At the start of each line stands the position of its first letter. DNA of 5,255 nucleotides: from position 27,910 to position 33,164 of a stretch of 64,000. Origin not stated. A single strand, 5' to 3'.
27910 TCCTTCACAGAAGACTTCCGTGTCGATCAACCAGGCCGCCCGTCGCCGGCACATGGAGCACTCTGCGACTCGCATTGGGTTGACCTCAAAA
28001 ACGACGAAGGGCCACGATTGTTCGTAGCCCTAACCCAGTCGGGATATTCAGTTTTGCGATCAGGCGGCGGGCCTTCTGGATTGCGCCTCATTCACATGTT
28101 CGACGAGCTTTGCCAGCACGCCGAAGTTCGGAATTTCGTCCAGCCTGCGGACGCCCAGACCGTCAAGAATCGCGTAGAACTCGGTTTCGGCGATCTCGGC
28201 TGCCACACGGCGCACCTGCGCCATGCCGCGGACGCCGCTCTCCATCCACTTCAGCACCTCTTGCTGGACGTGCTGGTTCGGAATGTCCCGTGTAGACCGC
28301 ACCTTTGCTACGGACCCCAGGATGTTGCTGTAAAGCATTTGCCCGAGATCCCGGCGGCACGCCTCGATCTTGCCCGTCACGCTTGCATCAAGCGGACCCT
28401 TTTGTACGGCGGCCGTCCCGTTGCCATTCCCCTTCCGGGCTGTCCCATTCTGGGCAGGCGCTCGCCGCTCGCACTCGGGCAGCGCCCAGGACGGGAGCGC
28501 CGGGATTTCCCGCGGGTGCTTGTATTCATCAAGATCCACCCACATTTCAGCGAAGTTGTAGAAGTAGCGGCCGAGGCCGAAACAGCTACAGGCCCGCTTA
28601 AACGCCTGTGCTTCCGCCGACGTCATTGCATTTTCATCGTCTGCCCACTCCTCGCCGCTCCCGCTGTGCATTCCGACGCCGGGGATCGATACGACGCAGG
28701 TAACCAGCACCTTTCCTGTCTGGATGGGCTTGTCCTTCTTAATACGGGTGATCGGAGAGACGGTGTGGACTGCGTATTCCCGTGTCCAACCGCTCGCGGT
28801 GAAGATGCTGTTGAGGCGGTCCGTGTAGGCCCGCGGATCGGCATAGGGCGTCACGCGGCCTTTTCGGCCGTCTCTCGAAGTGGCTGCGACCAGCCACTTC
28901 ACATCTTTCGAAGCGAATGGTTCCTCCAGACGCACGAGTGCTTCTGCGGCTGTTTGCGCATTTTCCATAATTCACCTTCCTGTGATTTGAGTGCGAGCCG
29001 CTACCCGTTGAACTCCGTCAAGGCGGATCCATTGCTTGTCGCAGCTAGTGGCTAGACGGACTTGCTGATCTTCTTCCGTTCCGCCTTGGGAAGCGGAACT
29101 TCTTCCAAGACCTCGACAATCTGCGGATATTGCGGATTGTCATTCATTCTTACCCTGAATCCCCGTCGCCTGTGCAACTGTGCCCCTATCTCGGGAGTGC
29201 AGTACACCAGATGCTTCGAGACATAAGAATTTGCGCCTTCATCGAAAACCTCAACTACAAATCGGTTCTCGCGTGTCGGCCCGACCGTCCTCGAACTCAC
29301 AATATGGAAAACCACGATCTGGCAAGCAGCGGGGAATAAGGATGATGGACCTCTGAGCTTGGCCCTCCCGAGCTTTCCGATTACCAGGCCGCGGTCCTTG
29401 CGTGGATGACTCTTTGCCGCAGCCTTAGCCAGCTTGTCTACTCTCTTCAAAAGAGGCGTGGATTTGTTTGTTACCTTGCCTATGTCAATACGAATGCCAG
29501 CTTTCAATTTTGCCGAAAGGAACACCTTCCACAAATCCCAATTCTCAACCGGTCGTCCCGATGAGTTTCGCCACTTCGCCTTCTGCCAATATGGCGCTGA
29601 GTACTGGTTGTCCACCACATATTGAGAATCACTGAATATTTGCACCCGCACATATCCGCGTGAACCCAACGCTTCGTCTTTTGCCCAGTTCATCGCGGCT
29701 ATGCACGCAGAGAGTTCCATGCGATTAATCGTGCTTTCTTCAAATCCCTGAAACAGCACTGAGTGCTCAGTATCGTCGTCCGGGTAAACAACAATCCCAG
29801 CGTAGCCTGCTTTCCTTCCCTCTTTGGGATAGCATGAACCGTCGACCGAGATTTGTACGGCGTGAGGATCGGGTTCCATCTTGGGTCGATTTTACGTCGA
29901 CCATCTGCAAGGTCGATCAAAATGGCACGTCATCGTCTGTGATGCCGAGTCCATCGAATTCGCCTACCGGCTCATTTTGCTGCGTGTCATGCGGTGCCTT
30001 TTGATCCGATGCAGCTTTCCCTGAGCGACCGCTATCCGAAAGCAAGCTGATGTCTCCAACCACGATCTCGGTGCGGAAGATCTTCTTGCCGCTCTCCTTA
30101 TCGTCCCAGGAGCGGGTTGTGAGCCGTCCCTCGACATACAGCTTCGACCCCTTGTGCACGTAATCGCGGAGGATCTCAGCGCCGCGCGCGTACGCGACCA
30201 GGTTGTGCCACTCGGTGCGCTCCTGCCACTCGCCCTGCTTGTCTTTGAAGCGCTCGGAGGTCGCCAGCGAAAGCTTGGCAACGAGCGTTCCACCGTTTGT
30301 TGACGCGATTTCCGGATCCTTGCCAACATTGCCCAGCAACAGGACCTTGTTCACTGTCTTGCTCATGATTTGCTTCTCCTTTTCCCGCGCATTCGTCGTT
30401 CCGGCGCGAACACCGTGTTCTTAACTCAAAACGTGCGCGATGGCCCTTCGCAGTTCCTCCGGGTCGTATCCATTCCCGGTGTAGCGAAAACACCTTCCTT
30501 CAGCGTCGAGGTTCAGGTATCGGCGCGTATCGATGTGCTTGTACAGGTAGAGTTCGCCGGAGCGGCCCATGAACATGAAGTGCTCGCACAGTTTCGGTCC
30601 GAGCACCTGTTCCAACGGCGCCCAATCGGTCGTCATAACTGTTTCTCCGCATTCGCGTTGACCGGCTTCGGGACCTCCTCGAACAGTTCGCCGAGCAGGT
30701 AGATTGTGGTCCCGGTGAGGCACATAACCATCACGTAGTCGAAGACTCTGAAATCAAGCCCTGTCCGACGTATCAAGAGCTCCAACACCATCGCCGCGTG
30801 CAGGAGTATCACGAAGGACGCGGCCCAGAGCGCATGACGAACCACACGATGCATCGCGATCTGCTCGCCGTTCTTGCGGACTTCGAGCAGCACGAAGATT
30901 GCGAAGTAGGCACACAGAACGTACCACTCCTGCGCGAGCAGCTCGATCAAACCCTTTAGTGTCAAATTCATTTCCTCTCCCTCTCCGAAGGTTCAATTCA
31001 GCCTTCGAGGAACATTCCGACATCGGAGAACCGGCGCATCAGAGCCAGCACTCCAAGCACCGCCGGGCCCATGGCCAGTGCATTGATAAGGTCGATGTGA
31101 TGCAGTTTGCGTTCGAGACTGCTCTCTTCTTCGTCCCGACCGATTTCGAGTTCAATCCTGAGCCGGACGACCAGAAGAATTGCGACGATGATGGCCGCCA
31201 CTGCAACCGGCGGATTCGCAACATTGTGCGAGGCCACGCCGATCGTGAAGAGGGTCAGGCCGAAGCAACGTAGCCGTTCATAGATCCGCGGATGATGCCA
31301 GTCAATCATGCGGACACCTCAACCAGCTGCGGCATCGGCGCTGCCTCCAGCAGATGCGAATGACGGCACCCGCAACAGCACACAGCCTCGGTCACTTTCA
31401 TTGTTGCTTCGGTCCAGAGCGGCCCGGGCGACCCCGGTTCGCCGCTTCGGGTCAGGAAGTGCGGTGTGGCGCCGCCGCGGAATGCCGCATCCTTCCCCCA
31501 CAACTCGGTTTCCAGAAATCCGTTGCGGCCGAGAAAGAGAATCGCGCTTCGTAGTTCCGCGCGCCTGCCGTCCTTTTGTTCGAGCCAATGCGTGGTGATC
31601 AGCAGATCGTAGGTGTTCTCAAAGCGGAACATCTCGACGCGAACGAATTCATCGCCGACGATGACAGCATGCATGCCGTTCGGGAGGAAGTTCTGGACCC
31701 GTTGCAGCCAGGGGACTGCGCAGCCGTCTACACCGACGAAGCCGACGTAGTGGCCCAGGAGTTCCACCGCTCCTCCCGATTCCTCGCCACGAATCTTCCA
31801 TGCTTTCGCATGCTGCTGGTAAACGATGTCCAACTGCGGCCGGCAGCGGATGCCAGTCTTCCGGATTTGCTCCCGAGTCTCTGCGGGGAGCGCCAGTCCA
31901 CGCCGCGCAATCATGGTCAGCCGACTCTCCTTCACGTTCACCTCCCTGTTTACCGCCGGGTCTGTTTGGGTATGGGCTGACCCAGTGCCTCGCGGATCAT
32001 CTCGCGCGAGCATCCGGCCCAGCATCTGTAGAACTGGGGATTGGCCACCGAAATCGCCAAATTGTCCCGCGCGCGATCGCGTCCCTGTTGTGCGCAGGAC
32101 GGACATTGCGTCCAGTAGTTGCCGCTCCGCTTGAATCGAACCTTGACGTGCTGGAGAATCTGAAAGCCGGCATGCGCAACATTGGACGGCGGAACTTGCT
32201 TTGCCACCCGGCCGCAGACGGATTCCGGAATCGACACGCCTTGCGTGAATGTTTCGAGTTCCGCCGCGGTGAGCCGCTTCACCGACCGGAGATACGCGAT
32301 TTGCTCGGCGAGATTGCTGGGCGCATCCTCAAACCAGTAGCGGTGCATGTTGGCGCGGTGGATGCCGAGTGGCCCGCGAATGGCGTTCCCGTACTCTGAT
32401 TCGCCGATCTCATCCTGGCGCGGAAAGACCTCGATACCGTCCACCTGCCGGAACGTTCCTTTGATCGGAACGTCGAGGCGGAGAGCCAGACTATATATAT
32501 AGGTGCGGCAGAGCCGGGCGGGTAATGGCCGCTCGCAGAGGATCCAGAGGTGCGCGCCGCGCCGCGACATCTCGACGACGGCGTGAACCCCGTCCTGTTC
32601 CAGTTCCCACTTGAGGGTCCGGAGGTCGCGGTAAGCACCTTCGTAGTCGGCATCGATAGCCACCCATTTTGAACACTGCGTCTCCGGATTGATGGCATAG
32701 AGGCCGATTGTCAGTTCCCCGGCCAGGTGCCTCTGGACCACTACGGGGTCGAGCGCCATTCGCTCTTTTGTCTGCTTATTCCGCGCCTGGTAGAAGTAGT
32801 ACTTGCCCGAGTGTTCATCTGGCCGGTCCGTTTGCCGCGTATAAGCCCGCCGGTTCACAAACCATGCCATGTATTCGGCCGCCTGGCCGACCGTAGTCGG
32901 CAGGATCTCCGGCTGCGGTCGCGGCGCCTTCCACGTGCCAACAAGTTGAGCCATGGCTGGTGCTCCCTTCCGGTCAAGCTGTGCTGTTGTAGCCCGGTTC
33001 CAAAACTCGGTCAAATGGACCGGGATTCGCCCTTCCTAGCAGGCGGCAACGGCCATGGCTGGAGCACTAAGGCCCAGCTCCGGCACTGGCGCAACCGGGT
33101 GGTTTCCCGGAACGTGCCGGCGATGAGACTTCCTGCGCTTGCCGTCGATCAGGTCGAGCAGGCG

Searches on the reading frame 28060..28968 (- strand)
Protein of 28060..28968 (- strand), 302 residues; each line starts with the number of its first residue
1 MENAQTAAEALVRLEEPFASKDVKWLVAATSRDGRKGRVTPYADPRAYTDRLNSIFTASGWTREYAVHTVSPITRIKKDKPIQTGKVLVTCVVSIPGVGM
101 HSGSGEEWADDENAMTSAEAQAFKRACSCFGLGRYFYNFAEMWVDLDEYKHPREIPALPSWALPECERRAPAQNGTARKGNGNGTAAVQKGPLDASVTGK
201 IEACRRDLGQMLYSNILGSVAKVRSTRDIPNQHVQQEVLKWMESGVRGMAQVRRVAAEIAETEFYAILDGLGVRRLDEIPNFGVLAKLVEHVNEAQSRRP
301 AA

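Call 30: search_protein_families(library=pfam, proteins=[window:28060-28968:-], max_evalue=0.01)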
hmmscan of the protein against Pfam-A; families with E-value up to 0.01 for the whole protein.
window:28060-28968:- (302 aa): 1 family
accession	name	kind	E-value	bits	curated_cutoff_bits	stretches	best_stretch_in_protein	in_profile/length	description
PF04098.21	Rad52_Rad22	-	3.7e-10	40.4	20.3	1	13-151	8-149/153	Rad52/22 family double-strand break repair protein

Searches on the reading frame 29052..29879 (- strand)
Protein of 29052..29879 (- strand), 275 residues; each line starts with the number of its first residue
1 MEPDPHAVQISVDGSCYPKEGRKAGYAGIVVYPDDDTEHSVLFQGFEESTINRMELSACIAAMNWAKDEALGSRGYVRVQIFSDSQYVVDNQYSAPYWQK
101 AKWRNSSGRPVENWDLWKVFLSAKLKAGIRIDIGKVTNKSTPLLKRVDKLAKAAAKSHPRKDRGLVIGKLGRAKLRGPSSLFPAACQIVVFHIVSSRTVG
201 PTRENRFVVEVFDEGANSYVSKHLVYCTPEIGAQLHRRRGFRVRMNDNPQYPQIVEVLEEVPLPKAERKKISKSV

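Call 30: search_protein_families(library=pfam, proteins=[window:29052-29879:-], max_evalue=0.01)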
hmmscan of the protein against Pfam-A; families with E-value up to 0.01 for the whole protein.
window:29052-29879:- (275 aa): 1 family
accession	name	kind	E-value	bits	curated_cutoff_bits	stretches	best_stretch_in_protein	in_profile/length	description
PF00075.30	RNase_H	-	1.3e-17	64.7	25.8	1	7-155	3-140/141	RNase H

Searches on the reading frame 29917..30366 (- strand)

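Call 30: search_protein_families(library=pfam, proteins=[window:29917-30366:-], max_evalue=0.01)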
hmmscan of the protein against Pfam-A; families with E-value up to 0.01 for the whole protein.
window:29917-30366:- (149 aa): 1 family
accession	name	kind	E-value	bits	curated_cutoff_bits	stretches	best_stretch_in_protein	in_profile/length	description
PF00436.31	SSB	-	4.3e-32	110.7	26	1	5-108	1-103/104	Single-strand binding protein family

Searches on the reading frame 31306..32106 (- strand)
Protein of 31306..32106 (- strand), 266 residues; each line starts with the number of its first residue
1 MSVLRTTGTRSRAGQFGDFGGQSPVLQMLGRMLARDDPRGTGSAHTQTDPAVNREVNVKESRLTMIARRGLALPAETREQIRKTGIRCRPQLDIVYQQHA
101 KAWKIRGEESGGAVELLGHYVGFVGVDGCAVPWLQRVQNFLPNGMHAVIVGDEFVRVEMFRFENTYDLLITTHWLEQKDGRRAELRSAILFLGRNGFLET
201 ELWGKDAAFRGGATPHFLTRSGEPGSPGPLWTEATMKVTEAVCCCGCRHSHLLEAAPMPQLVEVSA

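Call 30: search_protein_families(library=pfam, proteins=[window:31306-32106:-], max_evalue=0.01)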
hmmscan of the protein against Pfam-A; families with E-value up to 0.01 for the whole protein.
window:31306-32106:- (266 aa): 1 family
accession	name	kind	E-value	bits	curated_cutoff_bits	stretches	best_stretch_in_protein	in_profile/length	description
PF19141.5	DUF5824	-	0.0028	18.2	25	1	52-112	34-94/127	Family of unknown function (DUF5824)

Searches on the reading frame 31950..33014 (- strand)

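Call 30: search_protein_families(library=pfam, proteins=[window:31950-33014:-], max_evalue=0.01)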
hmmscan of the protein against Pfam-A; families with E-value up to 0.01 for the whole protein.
window:31950-33014:- (354 aa): 1 family
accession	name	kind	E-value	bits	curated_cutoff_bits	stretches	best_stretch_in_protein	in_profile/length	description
PF22548.2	AEP-TOTE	-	2.6e-25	89.8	27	1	75-255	48-229/230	TOTE conflict system, Archaeo-Eukaryotic Primase domain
